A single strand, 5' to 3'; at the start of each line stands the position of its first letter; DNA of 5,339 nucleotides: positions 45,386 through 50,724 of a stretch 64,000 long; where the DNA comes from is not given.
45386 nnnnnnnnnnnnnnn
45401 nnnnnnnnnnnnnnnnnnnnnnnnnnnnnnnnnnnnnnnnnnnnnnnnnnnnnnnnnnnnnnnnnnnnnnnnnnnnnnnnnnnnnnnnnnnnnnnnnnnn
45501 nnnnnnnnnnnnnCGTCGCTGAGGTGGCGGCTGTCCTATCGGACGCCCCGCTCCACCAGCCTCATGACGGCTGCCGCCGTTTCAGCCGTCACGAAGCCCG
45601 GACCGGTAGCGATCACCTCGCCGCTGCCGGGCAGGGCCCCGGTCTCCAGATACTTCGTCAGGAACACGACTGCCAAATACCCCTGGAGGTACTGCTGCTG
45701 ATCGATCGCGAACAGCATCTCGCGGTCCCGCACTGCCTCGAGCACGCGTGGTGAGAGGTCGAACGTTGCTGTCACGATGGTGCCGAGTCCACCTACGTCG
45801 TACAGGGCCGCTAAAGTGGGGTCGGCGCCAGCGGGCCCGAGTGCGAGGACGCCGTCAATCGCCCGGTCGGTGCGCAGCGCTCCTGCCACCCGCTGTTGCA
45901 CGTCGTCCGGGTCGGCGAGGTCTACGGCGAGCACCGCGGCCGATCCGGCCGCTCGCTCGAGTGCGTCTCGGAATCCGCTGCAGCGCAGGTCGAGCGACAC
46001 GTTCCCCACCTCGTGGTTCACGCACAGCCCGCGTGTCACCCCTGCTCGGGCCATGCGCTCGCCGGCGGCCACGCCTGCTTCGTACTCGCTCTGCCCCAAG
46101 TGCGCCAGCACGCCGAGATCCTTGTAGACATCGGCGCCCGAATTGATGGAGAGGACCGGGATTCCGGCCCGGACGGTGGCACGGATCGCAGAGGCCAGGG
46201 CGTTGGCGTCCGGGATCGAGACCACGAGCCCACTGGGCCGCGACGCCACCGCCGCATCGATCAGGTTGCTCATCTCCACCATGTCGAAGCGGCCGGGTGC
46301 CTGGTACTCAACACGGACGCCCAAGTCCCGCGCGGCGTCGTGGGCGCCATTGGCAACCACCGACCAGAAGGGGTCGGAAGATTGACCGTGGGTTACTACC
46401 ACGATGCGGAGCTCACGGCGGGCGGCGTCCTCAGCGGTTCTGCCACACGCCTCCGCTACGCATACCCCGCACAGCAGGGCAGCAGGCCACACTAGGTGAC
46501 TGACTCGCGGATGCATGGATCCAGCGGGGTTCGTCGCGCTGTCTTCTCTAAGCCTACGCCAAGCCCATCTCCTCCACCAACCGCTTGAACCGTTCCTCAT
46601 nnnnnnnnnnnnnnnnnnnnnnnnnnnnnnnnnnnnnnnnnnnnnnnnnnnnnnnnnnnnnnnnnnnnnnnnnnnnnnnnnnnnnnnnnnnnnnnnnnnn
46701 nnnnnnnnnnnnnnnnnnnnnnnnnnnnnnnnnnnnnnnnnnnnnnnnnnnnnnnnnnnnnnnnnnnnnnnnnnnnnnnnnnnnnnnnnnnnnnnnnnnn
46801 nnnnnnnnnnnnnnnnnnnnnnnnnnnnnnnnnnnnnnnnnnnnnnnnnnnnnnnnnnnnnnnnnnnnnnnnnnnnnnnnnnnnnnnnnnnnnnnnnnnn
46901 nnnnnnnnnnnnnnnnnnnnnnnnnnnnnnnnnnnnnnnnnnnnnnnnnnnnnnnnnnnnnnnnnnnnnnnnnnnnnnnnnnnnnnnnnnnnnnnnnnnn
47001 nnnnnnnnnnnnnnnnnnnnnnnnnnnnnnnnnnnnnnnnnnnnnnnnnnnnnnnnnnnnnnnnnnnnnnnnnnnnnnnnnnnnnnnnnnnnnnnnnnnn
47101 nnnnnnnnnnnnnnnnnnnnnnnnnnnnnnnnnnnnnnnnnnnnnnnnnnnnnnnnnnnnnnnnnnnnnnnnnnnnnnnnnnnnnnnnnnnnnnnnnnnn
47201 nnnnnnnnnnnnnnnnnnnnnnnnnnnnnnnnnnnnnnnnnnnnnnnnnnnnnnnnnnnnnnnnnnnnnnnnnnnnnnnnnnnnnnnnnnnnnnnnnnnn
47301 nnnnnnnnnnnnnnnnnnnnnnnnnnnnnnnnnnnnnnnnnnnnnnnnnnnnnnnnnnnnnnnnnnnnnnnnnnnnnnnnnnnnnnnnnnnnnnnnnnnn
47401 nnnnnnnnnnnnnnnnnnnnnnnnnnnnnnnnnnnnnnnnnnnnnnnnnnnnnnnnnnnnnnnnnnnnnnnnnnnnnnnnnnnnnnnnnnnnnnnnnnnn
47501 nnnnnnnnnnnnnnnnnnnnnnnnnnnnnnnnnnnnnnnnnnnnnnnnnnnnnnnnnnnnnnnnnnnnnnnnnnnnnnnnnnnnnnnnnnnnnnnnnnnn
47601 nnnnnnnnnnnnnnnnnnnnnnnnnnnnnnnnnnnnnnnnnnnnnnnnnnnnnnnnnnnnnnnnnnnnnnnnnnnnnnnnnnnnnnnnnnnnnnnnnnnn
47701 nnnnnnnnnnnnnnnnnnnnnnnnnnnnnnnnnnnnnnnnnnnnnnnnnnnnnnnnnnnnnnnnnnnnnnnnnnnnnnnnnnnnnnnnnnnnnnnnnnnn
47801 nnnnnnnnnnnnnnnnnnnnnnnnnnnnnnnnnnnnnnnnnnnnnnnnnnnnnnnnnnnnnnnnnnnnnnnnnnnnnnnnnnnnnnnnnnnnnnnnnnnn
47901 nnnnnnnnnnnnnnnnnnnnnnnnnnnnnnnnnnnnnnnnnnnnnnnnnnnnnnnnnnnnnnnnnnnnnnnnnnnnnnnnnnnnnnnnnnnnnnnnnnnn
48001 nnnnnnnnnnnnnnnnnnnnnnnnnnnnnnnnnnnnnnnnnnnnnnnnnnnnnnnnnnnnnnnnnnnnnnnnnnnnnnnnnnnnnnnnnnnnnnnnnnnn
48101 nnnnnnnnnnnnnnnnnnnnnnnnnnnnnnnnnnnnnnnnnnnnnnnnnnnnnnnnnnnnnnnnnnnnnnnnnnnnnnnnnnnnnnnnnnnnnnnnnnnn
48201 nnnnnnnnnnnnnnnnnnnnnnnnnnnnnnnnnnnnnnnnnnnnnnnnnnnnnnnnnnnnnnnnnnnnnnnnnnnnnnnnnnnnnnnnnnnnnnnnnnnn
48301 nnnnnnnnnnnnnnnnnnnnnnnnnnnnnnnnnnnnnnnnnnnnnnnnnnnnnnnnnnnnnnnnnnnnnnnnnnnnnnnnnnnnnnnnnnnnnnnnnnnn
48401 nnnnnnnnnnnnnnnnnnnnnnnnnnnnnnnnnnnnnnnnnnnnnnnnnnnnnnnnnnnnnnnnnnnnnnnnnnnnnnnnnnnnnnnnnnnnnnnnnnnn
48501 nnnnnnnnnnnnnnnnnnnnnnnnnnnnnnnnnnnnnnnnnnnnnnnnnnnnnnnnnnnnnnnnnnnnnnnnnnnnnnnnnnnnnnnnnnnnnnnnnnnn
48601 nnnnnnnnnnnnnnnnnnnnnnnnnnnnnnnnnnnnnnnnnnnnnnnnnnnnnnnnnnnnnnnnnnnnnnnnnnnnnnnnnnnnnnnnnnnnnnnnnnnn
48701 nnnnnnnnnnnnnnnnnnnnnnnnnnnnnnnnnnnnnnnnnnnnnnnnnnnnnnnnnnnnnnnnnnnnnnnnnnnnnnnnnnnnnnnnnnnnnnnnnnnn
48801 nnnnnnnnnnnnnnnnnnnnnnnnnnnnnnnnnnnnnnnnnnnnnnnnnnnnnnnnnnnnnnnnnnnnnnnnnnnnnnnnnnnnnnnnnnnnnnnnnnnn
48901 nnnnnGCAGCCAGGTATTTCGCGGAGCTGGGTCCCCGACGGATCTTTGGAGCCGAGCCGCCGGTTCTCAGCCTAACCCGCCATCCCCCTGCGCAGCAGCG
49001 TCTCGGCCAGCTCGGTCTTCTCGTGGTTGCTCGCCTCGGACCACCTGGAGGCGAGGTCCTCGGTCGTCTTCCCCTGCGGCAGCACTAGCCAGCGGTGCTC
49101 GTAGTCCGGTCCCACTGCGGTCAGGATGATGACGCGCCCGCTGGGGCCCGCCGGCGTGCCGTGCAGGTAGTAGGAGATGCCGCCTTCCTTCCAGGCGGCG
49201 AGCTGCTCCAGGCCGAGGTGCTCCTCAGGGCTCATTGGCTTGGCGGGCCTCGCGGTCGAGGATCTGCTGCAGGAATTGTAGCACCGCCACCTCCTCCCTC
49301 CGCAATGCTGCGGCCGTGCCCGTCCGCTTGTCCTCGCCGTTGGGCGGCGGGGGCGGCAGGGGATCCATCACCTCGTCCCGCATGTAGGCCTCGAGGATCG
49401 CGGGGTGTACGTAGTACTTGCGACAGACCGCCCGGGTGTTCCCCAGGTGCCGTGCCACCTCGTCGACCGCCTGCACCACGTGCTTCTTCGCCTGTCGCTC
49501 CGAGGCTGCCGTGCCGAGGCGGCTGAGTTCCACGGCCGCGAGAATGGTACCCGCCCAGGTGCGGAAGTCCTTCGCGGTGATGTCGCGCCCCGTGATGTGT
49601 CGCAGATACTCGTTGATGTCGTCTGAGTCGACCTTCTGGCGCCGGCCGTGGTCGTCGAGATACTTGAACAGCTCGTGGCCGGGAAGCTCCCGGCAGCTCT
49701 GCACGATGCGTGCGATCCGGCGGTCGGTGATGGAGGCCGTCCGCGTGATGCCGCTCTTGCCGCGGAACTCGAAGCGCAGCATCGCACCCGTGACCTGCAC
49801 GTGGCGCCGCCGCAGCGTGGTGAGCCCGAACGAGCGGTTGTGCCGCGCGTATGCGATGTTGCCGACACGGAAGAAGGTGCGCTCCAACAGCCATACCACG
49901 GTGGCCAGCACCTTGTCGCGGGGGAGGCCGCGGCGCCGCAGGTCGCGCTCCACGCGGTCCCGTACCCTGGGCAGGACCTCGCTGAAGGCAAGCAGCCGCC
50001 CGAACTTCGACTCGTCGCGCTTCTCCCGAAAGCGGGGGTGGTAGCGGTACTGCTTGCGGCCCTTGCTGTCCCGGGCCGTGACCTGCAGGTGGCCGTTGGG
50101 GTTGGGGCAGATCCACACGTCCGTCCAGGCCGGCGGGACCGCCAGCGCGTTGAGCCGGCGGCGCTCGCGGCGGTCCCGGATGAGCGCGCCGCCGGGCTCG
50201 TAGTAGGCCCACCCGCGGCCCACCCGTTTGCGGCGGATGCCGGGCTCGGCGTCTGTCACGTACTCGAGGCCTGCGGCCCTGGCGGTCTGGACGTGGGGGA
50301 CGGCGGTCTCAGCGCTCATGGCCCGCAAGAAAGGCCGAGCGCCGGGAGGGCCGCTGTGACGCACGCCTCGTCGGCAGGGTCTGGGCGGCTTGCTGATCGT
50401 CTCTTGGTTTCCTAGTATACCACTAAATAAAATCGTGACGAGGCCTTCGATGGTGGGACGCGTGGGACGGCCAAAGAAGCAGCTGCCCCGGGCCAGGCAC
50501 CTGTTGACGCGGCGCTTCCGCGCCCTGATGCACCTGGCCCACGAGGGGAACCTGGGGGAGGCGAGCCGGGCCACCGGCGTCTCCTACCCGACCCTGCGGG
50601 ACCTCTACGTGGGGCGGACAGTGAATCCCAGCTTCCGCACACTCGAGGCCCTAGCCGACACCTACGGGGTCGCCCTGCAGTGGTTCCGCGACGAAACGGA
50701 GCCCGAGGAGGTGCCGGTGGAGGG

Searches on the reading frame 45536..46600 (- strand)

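Call 66: search_protein_families(library=pfam, proteins=[window:45536-46600:-], max_evalue=0.00001)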
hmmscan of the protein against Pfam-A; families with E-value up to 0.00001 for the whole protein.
window:45536-46600:- (354 aa): 2 families
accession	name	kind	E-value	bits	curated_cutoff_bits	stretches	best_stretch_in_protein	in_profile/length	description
PF13407.12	Peripla_BP_4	-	1.8e-41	142.9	35.1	1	66-319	1-255/258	Periplasmic binding protein domain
PF00532.27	Peripla_BP_1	-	4.3e-07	30.1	22.2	1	73-220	10-152/281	Periplasmic binding proteins and sugar binding domain of LacI family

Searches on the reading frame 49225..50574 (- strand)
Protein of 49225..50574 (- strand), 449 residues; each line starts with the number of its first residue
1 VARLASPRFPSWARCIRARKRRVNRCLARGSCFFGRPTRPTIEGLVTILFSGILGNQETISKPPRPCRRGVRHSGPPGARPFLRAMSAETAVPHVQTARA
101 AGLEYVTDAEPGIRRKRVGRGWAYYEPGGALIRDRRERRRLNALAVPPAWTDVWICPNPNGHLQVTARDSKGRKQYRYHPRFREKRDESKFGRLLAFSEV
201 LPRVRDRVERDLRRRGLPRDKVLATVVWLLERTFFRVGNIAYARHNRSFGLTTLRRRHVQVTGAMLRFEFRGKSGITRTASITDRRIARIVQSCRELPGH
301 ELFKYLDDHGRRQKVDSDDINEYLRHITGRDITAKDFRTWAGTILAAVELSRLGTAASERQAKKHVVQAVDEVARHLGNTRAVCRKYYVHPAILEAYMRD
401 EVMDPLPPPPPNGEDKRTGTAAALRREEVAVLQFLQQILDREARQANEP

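Call 66: search_protein_families(library=pfam, proteins=[window:49225-50574:-], max_evalue=0.00001)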
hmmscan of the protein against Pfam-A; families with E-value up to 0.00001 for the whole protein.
window:49225-50574:- (449 aa): 2 families
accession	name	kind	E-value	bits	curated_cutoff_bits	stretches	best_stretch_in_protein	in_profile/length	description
PF01028.25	Topoisom_I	-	2e-40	139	23.7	1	181-397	3-210/228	Eukaryotic DNA topoisomerase I, catalytic core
PF21338.2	Top1B_N_bact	-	9.1e-21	73.8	27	1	121-169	1-49/49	Bacterial DNA topoisomerase IB, N-terminal domain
